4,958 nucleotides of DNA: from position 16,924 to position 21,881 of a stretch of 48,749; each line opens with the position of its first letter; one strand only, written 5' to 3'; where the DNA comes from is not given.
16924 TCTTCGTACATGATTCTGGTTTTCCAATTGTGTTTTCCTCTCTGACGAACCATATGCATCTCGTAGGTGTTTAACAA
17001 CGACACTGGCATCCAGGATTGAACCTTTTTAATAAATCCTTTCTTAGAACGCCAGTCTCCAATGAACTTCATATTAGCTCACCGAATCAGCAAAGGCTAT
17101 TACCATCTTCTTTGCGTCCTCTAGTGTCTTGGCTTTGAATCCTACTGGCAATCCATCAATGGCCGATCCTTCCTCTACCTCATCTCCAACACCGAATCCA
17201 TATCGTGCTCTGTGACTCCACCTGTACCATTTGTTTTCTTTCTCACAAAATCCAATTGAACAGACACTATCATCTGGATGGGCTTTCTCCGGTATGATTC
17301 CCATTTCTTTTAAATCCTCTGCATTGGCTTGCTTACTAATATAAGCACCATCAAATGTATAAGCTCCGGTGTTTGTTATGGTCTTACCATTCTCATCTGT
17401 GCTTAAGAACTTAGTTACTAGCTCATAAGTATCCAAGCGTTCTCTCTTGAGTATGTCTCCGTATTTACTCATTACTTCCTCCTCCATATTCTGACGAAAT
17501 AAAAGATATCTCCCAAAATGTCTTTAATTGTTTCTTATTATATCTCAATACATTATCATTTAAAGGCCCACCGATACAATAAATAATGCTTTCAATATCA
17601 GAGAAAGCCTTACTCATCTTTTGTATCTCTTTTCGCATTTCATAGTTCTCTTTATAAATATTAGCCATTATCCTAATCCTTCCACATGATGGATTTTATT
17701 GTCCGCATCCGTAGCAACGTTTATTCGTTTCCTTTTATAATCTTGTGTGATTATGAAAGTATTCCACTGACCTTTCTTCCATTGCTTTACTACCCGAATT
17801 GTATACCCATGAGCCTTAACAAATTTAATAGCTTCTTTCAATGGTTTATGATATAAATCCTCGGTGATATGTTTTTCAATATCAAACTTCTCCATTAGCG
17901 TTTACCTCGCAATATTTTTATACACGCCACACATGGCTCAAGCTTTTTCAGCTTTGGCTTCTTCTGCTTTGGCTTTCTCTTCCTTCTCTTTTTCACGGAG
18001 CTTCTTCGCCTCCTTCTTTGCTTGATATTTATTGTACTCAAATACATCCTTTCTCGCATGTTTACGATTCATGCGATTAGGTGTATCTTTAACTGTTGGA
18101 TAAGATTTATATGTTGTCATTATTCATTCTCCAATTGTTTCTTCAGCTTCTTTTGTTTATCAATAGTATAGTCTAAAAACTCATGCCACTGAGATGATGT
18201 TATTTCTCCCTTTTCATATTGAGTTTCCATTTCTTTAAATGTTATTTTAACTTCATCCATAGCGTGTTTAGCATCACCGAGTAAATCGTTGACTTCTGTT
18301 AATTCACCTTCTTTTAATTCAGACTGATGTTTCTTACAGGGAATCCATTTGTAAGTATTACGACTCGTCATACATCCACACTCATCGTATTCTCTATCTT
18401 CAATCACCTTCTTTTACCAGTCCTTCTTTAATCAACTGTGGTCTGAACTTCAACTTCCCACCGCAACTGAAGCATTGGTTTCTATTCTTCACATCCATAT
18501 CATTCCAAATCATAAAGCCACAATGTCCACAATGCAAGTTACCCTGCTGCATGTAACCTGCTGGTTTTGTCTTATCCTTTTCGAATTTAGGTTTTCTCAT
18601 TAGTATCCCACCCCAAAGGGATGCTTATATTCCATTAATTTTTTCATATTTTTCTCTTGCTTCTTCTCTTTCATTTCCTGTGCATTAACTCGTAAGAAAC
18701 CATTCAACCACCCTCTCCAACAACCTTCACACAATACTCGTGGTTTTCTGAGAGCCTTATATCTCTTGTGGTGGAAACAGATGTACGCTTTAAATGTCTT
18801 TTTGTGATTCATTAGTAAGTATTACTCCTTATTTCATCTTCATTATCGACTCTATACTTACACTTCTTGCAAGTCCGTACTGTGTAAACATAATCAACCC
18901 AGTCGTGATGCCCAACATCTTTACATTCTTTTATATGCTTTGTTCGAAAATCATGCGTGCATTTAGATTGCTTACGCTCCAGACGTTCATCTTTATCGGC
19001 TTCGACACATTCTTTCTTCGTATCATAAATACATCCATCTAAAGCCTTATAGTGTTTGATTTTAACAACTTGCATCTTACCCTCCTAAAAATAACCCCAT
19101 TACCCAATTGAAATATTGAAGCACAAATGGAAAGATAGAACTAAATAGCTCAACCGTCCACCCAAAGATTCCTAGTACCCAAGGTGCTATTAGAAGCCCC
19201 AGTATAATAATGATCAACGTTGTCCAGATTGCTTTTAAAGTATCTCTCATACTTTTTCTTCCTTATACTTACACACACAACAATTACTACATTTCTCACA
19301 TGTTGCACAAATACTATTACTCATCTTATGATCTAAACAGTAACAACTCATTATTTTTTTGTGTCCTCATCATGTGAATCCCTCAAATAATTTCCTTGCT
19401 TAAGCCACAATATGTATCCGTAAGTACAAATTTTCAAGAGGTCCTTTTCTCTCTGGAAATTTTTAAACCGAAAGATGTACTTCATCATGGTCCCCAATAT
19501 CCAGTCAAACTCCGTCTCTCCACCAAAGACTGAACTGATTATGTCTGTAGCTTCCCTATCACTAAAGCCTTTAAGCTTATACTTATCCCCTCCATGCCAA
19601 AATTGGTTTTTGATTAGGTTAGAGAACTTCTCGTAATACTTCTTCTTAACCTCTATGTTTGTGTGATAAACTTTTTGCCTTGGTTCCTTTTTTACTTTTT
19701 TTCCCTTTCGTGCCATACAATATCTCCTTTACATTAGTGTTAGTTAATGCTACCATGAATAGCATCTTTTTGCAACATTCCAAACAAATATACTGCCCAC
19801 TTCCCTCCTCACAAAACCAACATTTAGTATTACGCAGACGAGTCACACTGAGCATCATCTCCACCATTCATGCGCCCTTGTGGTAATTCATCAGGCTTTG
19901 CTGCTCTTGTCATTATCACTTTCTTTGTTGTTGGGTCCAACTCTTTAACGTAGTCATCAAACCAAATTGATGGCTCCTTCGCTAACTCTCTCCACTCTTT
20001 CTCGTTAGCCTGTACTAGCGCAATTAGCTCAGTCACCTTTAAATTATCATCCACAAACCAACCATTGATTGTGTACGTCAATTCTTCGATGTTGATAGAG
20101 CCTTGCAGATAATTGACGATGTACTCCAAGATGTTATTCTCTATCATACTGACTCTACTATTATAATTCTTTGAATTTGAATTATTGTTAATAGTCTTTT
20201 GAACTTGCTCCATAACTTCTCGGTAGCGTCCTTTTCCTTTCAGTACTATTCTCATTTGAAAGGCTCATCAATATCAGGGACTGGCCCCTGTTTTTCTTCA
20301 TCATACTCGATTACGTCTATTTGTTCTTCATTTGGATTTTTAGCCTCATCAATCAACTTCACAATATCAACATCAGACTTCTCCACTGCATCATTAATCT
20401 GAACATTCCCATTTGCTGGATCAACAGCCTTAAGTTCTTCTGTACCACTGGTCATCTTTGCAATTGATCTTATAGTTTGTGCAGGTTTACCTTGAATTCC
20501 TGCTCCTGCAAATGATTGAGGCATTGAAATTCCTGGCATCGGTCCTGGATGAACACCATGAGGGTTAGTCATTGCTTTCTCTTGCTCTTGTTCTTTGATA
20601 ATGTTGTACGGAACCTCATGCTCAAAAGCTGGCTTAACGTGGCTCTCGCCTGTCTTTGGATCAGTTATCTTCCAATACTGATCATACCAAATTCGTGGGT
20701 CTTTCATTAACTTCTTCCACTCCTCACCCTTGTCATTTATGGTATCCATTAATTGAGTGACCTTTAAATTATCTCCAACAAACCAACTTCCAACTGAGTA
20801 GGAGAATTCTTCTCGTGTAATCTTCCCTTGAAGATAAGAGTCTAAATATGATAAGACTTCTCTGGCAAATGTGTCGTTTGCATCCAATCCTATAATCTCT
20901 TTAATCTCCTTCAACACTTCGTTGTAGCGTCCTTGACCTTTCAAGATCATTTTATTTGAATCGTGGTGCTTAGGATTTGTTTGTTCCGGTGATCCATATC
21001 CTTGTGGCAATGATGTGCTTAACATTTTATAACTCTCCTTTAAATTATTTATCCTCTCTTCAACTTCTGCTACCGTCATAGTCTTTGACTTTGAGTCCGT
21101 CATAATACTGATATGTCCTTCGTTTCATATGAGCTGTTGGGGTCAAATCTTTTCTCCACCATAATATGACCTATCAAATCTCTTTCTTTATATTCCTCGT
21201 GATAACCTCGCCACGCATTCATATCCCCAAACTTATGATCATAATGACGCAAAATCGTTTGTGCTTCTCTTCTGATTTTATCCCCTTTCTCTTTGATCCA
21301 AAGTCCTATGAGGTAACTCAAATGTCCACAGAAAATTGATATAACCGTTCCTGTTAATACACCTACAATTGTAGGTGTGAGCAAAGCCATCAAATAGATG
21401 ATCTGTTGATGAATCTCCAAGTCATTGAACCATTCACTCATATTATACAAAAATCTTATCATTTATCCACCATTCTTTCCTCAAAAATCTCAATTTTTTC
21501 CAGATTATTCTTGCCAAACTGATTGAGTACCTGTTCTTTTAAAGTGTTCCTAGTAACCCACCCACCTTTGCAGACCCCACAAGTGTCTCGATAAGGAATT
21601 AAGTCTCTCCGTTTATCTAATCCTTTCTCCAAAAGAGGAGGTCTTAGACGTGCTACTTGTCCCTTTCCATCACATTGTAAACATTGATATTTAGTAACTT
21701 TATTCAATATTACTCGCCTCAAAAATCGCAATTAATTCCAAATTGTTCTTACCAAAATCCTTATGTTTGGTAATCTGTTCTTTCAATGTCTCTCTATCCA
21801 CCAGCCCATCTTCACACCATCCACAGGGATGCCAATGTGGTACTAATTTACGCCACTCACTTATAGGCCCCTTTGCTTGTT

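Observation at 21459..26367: Tandem array of about 15 small paralogous genes: anti-TRAP/DnaJ-like double zinc-knuckle mini-proteins and relatives, all carrying a conserved C-terminal NL-helix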

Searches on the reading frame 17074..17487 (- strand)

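Call 65: search_protein_families(library=pfam, max_evalue=0.01, proteins=[window:17074-17487:-])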
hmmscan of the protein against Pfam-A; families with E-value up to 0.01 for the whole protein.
window:17074-17487:- (137 aa): 1 family
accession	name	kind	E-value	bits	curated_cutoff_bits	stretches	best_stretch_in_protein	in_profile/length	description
PF25188.1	Tad6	-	3.1e-36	125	27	1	10-137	8-145/145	Type I Thoeris inhibitor Tad6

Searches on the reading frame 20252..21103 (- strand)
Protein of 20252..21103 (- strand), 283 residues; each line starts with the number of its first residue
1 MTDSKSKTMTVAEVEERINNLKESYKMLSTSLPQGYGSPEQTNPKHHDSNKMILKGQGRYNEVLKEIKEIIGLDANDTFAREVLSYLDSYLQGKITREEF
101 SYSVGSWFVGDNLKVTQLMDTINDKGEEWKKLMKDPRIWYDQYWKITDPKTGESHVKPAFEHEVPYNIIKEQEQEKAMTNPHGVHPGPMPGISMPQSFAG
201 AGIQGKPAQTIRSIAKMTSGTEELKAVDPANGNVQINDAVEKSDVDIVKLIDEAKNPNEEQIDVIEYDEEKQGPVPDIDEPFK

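Call 14: search_protein_families(library=phrogs, max_evalue=0.001, proteins=[window:20252-21103:-])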
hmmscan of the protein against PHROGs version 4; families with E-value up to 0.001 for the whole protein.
window:20252-21103:- (283 aa): 0 families

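Call 26: find_related_loci(query=window:20252-21103:-, collection=viral_contigs, flank=10000)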
Query window:20252-21103:- (283 aa) in viral_contigs; peptide patterns used: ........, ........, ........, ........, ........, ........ (x = any residue, [..] = any of these).
18 stretches matched a pattern, but none encodes a relative of the query by tblastn (E <= 1e-3).

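Call 28: find_related_loci(query=A2, collection=metagenome_contigs, flank=10000)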
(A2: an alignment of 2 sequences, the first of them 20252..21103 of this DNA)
Query A2 (283 aa) in metagenome_contigs; peptide patterns used: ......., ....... (x = any residue, [..] = any of these).
600 stretches matched a pattern, but none encodes a relative of the query by tblastn (E <= 1e-3).

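Call 101: search_protein_families(library=padloc, max_evalue=0.01, proteins=[window:20252-21103:-])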
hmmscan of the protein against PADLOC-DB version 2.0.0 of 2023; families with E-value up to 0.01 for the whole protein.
window:20252-21103:- (283 aa): 0 families

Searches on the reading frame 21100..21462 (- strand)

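Call 16: search_protein_families(library=phrogs, max_evalue=0.1, proteins=[window:21100-21462:-])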
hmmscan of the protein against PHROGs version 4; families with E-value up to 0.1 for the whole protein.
window:21100-21462:- (120 aa): 1 family
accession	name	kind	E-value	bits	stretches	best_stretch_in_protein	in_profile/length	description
phrog_20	-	lysis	0.0008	20.2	1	38-93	62-115/151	holin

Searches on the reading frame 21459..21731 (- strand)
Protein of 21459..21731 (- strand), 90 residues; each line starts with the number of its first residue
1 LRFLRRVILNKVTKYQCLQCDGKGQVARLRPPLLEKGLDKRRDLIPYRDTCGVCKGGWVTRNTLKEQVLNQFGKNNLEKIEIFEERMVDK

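Call 8: search_protein_families(library=pfam, max_evalue=1, proteins=[window:21459-21731:-])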
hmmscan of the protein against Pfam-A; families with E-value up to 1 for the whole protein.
window:21459-21731:- (90 aa): 2 families
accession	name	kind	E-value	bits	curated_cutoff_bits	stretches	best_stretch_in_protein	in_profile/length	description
PF13453.11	Zn_ribbon_TFIIB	-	0.0002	21.1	22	1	49-65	20-36/41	Transcription factor zinc-finger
PF00684.25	DnaJ_CXXCXGXG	-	0.0068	17.1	32.7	1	15-28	16-29/65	DnaJ central domain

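Call 15: search_protein_families(library=phrogs, max_evalue=0.1, proteins=[window:21459-21731:-])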
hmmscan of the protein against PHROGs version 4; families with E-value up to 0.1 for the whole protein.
window:21459-21731:- (90 aa): 2 families
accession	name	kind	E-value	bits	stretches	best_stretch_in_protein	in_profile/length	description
phrog_6730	-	unknown function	0.03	15.3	1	11-67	39-97/106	-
phrog_127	-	transcription regulation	0.071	13.7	0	10-56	144-168/253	anti-termination protein Q-like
